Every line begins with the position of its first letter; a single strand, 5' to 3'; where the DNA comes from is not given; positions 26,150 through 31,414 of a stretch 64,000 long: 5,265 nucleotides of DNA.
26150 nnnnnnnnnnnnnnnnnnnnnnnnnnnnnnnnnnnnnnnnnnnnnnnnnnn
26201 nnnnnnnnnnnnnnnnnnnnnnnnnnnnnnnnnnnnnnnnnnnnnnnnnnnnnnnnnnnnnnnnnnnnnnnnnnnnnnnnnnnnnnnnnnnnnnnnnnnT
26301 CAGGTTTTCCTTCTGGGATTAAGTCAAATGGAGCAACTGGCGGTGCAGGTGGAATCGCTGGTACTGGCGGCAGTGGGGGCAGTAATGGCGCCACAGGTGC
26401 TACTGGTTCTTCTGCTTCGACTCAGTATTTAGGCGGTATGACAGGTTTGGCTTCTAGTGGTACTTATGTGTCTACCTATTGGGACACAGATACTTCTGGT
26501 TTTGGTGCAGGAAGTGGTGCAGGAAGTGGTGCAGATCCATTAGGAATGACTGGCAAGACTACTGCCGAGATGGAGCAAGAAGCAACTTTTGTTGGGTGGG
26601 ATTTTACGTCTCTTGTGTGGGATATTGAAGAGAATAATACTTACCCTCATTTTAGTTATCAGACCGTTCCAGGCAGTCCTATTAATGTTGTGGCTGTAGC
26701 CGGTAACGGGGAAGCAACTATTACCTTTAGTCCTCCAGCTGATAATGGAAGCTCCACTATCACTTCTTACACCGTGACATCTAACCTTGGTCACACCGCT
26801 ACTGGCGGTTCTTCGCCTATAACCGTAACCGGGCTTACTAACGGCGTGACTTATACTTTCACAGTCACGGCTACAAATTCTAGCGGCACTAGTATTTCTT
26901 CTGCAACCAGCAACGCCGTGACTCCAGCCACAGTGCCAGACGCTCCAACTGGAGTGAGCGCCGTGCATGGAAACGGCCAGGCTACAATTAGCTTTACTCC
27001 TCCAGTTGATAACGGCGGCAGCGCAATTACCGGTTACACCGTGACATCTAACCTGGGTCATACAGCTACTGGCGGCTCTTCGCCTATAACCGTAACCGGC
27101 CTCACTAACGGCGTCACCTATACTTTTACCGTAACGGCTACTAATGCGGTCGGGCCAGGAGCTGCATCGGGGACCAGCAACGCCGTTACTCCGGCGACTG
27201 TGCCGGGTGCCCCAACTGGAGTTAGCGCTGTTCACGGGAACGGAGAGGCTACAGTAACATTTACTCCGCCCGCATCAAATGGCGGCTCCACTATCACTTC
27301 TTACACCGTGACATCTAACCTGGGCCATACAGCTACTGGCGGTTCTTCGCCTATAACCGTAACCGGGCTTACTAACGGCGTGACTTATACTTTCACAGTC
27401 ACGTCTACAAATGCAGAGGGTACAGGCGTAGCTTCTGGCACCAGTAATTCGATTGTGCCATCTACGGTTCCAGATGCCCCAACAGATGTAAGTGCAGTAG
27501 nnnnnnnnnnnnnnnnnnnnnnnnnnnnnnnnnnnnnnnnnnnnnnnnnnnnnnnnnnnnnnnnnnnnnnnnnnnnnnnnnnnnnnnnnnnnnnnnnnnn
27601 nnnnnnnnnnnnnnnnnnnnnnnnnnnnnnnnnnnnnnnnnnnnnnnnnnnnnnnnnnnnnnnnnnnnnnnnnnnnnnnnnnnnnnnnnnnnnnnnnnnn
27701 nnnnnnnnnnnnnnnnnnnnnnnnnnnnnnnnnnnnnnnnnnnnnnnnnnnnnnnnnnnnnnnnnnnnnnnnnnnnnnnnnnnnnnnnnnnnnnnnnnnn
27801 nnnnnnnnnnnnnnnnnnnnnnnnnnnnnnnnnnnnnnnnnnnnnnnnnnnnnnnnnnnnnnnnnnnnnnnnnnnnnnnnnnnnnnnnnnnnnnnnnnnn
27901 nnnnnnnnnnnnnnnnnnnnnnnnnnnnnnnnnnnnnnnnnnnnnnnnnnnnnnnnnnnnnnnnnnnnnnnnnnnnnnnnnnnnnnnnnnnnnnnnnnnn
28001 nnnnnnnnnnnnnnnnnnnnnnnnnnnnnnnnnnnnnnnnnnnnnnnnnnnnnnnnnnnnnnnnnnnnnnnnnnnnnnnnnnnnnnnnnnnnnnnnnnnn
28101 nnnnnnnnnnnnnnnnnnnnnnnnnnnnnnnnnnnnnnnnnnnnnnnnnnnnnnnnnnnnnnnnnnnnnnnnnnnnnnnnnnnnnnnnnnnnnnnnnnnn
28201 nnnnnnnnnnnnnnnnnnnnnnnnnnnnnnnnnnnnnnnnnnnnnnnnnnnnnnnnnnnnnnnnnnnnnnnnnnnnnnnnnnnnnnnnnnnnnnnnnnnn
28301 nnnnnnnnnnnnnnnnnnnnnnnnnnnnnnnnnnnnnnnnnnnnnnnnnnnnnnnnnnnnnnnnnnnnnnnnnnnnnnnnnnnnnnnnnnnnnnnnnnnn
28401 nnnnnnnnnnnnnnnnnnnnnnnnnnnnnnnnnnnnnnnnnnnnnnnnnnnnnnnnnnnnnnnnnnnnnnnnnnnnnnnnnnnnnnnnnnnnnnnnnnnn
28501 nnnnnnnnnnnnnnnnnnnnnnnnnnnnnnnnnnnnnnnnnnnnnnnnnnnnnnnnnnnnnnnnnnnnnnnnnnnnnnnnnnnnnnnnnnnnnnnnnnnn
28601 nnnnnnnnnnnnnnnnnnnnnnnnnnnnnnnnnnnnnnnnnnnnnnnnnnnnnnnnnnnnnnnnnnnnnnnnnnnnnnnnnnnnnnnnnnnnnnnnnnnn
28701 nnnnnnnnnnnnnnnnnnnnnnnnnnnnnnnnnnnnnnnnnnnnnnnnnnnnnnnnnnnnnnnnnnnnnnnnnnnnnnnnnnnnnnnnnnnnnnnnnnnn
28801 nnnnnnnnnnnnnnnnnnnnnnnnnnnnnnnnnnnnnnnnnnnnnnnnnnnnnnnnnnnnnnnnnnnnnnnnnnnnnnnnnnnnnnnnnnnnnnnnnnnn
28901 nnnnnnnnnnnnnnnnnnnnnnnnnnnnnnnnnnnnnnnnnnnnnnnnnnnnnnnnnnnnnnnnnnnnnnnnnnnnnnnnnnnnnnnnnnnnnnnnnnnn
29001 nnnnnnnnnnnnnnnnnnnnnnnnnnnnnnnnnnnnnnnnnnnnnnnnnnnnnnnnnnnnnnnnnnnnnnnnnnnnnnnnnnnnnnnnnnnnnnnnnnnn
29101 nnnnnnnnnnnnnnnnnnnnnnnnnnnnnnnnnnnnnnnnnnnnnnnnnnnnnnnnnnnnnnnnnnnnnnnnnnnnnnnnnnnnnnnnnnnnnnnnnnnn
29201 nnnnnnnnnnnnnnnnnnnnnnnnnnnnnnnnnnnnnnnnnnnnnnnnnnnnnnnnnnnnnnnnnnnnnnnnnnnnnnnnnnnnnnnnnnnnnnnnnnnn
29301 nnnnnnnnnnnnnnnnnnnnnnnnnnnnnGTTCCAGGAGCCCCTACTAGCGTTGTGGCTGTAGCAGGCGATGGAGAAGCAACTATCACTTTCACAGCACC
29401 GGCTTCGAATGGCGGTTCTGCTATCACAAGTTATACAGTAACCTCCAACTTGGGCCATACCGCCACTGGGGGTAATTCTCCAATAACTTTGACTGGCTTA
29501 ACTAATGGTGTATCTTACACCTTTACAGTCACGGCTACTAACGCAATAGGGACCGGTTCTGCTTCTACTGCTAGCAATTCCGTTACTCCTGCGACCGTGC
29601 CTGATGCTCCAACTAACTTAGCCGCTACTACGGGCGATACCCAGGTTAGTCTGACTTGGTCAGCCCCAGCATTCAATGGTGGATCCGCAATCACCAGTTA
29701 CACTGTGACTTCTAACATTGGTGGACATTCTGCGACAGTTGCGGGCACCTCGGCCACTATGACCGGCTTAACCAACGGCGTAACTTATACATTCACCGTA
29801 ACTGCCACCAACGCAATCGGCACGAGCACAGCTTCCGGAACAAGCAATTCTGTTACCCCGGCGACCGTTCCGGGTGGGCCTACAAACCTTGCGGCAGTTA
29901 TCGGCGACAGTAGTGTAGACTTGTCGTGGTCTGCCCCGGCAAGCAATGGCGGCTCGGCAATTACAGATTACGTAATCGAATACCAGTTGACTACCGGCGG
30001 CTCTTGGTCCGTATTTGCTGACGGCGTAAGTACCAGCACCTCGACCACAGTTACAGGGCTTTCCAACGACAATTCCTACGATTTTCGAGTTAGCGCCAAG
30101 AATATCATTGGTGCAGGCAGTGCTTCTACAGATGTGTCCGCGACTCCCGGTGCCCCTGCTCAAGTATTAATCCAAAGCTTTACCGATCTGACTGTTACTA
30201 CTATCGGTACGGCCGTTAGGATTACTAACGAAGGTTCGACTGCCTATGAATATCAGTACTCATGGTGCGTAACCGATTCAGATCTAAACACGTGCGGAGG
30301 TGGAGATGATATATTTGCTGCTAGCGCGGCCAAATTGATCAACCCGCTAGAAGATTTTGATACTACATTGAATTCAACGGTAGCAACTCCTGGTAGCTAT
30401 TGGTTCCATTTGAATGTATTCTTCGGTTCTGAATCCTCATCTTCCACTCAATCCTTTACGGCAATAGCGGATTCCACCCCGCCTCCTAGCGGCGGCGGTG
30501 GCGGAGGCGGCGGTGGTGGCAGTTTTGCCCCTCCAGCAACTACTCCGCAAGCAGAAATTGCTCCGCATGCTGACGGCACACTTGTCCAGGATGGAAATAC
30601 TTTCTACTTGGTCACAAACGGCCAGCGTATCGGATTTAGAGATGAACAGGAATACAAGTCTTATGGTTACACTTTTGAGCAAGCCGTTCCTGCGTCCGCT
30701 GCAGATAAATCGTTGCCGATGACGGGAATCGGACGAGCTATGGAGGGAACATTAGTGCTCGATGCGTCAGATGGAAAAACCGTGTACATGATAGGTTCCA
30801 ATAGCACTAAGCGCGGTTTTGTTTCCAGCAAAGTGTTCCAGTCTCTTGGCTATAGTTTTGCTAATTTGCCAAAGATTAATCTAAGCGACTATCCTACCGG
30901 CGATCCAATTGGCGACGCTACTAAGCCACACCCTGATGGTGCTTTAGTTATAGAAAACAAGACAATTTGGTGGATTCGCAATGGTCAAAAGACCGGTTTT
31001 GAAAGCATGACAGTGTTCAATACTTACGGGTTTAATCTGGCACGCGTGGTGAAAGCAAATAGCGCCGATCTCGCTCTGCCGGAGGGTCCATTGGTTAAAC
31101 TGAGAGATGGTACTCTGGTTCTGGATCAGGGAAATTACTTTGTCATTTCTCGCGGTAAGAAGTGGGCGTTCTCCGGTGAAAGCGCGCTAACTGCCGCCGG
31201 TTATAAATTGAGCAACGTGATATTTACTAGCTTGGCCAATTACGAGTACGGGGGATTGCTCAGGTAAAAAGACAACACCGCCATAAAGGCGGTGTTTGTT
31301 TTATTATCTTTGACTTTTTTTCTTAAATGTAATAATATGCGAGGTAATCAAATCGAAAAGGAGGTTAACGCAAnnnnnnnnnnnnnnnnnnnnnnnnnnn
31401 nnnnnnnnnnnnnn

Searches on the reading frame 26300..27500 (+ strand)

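Call 55: search_protein_families(library=ncbifam, proteins=[window:26300-27500:+], max_evalue=0.01)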
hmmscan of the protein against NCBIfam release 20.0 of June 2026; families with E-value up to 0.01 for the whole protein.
window:26300-27500:+ (400 aa): 2 families
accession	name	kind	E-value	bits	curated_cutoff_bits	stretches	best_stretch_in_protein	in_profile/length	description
NF045522.1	MXAN_2561_fam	equivalog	2e-09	37.4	150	2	236-303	192-263/304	MXAN_2561 family MXYO-CTERM-anchored protein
NF041611.1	exoglucan_CbhB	equivalog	2e-06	26.1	1950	1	121-311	703-897/997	exoglucanase CbhB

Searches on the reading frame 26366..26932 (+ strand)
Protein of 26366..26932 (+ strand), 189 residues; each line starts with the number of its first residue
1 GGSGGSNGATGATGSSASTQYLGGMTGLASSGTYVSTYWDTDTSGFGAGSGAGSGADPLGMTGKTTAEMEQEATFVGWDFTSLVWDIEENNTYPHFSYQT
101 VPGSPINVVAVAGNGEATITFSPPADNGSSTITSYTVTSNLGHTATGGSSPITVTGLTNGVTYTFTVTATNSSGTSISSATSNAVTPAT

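Call 39: find_related_loci(query=window:26366-26932:+, collection=metagenome_contigs, flank=10000)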
Query window:26366-26932:+ (189 aa) in metagenome_contigs; peptide patterns used: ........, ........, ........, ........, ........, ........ (x = any residue, [..] = any of these).
283 stretches matched a pattern; 163 encode a relative of the query (tblastn E <= 1e-3); the best 80 are kept; 80 distinct loci.
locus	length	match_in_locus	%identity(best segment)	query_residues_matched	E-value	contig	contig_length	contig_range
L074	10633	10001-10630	78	20-189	1e-78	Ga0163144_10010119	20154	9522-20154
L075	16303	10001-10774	70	20-189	4e-72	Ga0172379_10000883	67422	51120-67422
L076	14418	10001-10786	69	20-189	1e-62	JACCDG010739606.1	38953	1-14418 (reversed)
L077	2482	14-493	68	31-189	4e-63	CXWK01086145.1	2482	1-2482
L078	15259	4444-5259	60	20-189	2e-61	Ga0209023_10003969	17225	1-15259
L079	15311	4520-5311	66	17-189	2e-59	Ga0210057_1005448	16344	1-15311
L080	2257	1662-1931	63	99-187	1e-28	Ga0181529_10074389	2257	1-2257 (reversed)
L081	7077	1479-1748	61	99-187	2e-27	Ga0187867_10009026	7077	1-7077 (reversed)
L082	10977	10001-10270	61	99-187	2e-27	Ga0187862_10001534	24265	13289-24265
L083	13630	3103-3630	67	100-188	1e-26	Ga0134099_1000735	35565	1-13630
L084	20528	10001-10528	67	100-188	1e-26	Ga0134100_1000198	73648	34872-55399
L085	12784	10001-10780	66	101-188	1e-26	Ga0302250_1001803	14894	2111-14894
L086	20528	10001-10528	67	100-188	1e-26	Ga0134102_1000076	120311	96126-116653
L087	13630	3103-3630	67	100-188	1e-26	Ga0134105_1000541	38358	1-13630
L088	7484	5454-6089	55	62-189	3e-26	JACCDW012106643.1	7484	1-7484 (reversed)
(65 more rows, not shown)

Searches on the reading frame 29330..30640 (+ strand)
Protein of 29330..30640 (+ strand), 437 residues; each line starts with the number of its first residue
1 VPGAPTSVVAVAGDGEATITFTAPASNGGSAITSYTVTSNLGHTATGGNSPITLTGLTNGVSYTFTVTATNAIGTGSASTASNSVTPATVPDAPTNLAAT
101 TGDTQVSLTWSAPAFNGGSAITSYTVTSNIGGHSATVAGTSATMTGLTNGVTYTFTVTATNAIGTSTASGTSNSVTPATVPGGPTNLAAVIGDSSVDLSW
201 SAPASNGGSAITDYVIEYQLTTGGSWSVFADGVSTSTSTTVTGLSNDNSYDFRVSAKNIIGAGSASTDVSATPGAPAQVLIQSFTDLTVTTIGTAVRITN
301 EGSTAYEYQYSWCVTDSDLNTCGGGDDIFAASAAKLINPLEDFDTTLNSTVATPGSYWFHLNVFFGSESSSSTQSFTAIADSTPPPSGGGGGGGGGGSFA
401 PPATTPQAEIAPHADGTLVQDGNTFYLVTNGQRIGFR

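Call 16: find_related_loci(query=window:29330-30640:+, collection=genome_contigs, flank=10000)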
Query window:29330-30640:+ (437 aa) in genome_contigs; peptide patterns used: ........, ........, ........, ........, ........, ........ (x = any residue, [..] = any of these).
341 stretches matched a pattern; 205 encode a relative of the query (tblastn E <= 1e-3); the best 80 are kept; 73 distinct loci.
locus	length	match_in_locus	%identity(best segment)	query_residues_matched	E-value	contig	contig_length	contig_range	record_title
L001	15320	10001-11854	82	1-437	0e+0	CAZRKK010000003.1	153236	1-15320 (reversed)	MAG TPA_asm: uncultured Candidatus Saccharibacteria bacterium isolate SRP170004_co1_269 genome assembly, contig: NODE_93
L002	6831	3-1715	82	1-437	0e+0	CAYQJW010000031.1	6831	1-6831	MAG TPA_asm: uncultured Candidatus Saccharibacteria bacterium isolate SRP286056_co1_433 genome assembly, contig: NODE_15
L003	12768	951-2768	79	1-437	0e+0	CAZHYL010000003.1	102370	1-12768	MAG TPA_asm: uncultured Candidatus Saccharibacteria bacterium isolate binchicken_co347_150 genome assembly, contig: NODE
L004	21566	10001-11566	79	1-437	0e+0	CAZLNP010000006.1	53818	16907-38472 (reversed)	MAG TPA_asm: uncultured Candidatus Saccharibacteria bacterium isolate SRP286056_co2_291 genome assembly, contig: NODE_65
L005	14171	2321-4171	80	1-437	0e+0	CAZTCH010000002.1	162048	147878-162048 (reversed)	MAG TPA_asm: uncultured Candidatus Saccharibacteria bacterium isolate SRP286056_co1_73 genome assembly, contig: NODE_54_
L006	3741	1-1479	77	1-437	0e+0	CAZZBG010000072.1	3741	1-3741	MAG TPA_asm: uncultured Candidatus Saccharibacteria bacterium isolate SRP278252_co1_100 genome assembly, contig: NODE_51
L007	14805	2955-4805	69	1-437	0e+0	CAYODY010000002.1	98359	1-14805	MAG TPA_asm: uncultured Candidatus Saccharibacteria bacterium isolate SRP286056_co2_146 genome assembly, contig: NODE_20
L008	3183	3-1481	76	1-380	0e+0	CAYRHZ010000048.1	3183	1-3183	MAG TPA_asm: uncultured Candidatus Saccharibacteria bacterium isolate SRP286056_co1_489 genome assembly, contig: NODE_50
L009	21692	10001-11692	75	1-386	1e-172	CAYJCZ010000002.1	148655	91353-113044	MAG TPA_asm: uncultured Candidatus Saccharibacteria bacterium isolate ERP123247_co1_110 genome assembly, contig: NODE_45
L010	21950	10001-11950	73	1-379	8e-172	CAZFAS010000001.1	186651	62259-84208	MAG TPA_asm: uncultured Candidatus Saccharibacteria bacterium isolate SRP278252_co2_162 genome assembly, contig: NODE_75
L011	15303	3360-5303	76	1-378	5e-172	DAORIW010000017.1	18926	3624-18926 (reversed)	MAG TPA_asm: bacterium isolate AMR_MDS_5567 NODE_470_length_18926_cov_7.290817, whole genome shotgun sequence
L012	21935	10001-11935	74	1-378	5e-171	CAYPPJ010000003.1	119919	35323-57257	MAG TPA_asm: uncultured Candidatus Saccharibacteria bacterium isolate SRP278252_co2_123 genome assembly, contig: NODE_19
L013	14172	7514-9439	80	1-437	0e+0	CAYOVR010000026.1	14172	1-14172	MAG TPA_asm: uncultured Candidatus Saccharibacteria bacterium isolate SRP286056_co2_40 genome assembly, contig: NODE_692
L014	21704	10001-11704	76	1-385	3e-171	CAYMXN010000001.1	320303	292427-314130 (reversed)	MAG TPA_asm: uncultured Candidatus Saccharibacteria bacterium isolate SRP292972_co3_20 genome assembly, contig: NODE_39_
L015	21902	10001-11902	66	1-437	2e-170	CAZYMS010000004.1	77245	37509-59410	MAG TPA_asm: uncultured Candidatus Saccharibacteria bacterium isolate SRP296810_co1_257 genome assembly, contig: NODE_27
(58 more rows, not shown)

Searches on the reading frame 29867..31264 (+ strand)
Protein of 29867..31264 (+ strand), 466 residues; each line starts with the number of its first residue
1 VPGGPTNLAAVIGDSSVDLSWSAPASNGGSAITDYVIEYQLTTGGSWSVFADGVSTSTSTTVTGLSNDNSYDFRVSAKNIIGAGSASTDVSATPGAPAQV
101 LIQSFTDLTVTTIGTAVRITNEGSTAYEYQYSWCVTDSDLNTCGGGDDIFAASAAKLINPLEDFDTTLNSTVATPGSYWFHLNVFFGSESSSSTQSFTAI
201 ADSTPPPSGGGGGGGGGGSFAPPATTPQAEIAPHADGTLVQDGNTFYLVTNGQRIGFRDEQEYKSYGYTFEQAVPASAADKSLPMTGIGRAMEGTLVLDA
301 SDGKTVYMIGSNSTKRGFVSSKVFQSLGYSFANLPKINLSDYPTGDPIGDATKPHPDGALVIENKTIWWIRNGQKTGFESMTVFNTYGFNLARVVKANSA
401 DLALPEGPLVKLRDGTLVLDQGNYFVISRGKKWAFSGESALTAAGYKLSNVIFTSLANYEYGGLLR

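Call 11: search_protein_families(library=pfam, proteins=[window:30146-31264:+], max_evalue=0.01)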
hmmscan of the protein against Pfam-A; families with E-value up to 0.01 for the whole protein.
window:30146-31264:+ (373 aa): 0 families

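Call 13: find_homologous_proteins(query=window:29867-31264:+)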
Query window:29867-31264:+ (466 aa): 559 proteins with E <= 0.001 among 8000 candidates; the best 120 are listed.
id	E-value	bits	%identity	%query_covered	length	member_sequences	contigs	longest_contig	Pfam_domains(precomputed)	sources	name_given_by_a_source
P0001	2.9e-167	575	52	21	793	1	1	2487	PF28033.1,PF07495.20,PF21454.3,PF01108.24,PF25059.2,PF10528.15,PF16389.12,PF19912.5,PF16656.12,PF00754.32,PF26168.1,PF22633.4,PF07202.19,PF14292.13,PF19743.6,PF00041.28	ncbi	ncbi:MAG: fibronectin type III domain-containing protein, partial [Actinomycetota bacterium]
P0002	6.5e-139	482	61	43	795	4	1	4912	PF28033.1,PF01108.24,PF25059.2,PF00041.28,PF10179.16,PF16656.12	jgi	jgi:hypothetical protein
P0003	8.9e-127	442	77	48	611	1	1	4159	PF25059.2,PF00404.25,PF00041.28,PF16656.12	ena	-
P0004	4.9e-121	423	72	43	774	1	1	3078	PF07495.20,PF17425.9,PF25059.2,PF00404.25,PF14741.12,PF23759.2,PF00041.28,PF16656.12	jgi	jgi:hypothetical protein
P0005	6.9e-120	419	55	21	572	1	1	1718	PF28033.1,PF07495.20,PF21454.3,PF01108.24,PF25059.2,PF23376.2,PF16389.12,PF19912.5,PF23759.2,PF16656.12,PF00754.32,PF22633.4,PF00041.28,PF10179.16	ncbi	ncbi:MAG: fibronectin type III domain-containing protein, partial [Actinomycetota bacterium]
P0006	6.2e-119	416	53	22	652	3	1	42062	PF28033.1,PF13681.12,PF24031.2,PF25059.2,PF23376.2,PF25788.3,PF19743.6,PF00041.28,PF16656.12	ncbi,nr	ncbi:MAG: fibronectin type III domain-containing protein, partial [Planctomycetes bacterium]|nr:fibr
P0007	3.7e-118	413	50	20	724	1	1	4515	PF28033.1,PF21605.4,PF16655.13,PF01108.24,PF25059.2,PF23376.2,PF09294.17,PF25814.2,PF16656.12,PF00754.32,PF22633.4,PF21471.4,PF00041.28,PF03174.20,PF10179.16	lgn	-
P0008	8.6e-116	405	56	20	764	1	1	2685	PF28033.1,PF01108.24,PF25059.2,PF16389.12,PF01471.24,PF00041.28,PF10179.16,PF16656.12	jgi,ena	jgi:hypothetical protein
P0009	1.5e-114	401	51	21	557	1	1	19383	PF28033.1,PF07495.20,PF21605.4,PF01108.24,PF24031.2,PF25059.2,PF23376.2,PF10528.15,PF25788.3,PF25814.2,PF16656.12,PF00754.32,PF22633.4,PF14292.13,PF24171.3,PF21471.4,PF00041.28,PF10179.16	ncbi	-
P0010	1.5e-113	398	70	44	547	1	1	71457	PF28033.1,PF25059.2,PF00404.25,PF00041.28,PF16656.12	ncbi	ncbi:MAG: fibronectin type III domain-containing protein, partial [Patescibacteria group bacterium]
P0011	3.7e-113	397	72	44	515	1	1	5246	PF25059.2,PF00404.25,PF00041.28,PF16656.12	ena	-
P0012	4.9e-112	393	53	21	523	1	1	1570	PF28033.1,PF07495.20,PF21454.3,PF01108.24,PF25059.2,PF23376.2,PF10528.15,PF19912.5,PF23759.2,PF16656.12,PF00754.32,PF22633.4,PF00041.28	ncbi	ncbi:MAG: fibronectin type III domain-containing protein, partial [Actinomycetota bacterium]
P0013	1.1e-111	392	54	18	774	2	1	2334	PF28033.1,PF24031.2,PF25059.2,PF25788.3,PF25814.2,PF02012.27,PF16656.12,PF00754.32,PF22633.4,PF21471.4,PF00041.28,PF03174.20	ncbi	ncbi:MAG: fibronectin type III domain-containing protein, partial [Planctomycetaceae bacterium]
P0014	1.5e-108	382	70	43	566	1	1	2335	PF28033.1,PF25059.2,PF00041.28,PF16656.12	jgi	jgi:hypothetical protein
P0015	2.5e-108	381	56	21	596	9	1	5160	PF28033.1,PF21454.3,PF01108.24,PF25059.2,PF23376.2,PF25814.2,PF19433.6,PF28056.1,PF16656.12,PF22633.4,PF21471.4,PF00041.28,PF10179.16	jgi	-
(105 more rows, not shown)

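Call 29: search_solved_structures(query=window:30146-31264:+, max_evalue=1)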
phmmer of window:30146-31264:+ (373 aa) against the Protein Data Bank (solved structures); distinct sequences matched with E-value up to 1: 10.
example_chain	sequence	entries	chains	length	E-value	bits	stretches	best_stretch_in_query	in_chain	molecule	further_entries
6lmr_A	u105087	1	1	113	0.014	17.5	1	118-205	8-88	Y-box-binding protein 1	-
6um3_A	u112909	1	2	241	0.098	14.7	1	102-127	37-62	NS2B-NS3 PROTEASE fusion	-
5tfn_A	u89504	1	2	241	0.11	14.5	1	102-127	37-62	NS2B-NS3 Protease CHIMERA,Genome polyprotein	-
8rs6_A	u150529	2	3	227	0.13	14.4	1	102-127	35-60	Genome polyprotein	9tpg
5lc0_A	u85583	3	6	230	0.13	14.3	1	102-127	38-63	NS2B-NS3 protease,NS2B-NS3 protease | Genome polyprotein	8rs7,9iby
7m1v_A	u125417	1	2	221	0.15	14.1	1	102-127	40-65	Core protein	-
9jsd_A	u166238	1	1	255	0.31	13.1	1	106-127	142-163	Vacuolar-sorting protein SNF7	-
5o35_C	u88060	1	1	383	0.76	11.8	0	114-138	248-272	Complement factor H,Complement factor H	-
9tuy_B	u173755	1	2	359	0.76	11.8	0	72-124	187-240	Immunoglobulin gamma-1 heavy chain,Rh5-interacting protein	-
5d6d_C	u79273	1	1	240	0.98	11.4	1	77-126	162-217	Low affinity immunoglobulin gamma Fc region receptor III-A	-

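Call 31: search_protein_families(library=pfam, proteins=[window:30146-31264:+], max_evalue=10)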
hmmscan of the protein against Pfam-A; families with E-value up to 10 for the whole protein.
window:30146-31264:+ (373 aa): 1 family
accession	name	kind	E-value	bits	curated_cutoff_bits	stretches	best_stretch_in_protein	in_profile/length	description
PF25184.1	YxzE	-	6.9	8.2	40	0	95-125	43-64/65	YxzE-like putative bacteriocin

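Call 55: search_protein_families(library=ncbifam, proteins=[window:30146-31264:+], max_evalue=0.01)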
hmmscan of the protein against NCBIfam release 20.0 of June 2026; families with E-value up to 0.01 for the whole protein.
window:30146-31264:+ (373 aa): 0 families
